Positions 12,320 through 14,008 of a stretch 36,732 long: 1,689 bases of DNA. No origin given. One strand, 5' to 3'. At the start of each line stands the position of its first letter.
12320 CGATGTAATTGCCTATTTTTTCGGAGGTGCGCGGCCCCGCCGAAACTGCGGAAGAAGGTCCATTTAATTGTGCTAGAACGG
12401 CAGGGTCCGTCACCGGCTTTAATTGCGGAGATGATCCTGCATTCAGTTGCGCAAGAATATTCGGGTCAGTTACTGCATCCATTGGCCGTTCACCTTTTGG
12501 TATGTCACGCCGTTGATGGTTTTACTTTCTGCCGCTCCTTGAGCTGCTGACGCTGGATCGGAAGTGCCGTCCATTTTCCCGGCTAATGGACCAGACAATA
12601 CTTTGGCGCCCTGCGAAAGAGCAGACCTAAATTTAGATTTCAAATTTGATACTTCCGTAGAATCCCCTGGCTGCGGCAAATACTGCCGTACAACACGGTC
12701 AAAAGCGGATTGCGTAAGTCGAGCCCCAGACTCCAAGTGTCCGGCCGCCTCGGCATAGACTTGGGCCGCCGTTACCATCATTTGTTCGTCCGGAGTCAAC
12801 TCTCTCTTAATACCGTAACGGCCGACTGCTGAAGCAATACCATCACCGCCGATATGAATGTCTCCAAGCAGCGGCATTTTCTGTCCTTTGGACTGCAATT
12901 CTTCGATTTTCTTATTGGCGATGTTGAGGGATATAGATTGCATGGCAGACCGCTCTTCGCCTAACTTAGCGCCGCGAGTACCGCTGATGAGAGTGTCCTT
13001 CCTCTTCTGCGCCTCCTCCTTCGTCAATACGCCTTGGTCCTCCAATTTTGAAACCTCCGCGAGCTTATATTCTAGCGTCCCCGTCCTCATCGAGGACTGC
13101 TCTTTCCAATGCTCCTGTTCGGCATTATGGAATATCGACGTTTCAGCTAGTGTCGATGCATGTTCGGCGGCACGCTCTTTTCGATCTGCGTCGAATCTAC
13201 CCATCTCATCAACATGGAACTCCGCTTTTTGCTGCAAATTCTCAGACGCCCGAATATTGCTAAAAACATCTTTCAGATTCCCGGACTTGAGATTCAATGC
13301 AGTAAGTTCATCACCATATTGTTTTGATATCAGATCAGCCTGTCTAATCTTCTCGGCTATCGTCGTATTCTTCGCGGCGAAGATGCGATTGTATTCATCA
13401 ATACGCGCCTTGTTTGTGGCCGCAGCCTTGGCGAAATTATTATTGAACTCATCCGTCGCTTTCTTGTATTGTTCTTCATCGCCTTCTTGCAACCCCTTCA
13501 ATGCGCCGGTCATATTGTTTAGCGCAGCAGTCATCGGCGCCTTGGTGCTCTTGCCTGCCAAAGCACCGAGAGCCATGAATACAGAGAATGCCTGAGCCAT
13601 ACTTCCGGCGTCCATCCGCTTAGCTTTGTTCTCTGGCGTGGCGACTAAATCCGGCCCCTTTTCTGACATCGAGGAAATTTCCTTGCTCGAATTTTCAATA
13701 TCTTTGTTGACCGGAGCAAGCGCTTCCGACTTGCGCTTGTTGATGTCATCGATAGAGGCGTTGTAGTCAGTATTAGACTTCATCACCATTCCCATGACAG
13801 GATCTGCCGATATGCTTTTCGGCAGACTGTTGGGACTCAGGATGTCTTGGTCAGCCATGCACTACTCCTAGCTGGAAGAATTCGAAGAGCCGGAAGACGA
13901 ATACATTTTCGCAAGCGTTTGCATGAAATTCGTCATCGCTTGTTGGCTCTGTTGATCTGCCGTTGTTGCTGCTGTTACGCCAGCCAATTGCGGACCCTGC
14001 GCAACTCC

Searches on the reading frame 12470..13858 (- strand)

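Call 25: search_protein_families(library=pfam, max_evalue=0.01, proteins=[window:12470-13858:-])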
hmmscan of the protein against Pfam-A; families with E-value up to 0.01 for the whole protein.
window:12470-13858:- (462 aa): 0 families

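Call 26: search_protein_families(library=phrogs, max_evalue=0.01, proteins=[window:12470-13858:-])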
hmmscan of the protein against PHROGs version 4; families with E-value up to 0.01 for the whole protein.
window:12470-13858:- (462 aa): 1 family
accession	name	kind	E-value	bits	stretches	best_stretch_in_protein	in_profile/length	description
phrog_2879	-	lysis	0.009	17.3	0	16-73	65-122/136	holin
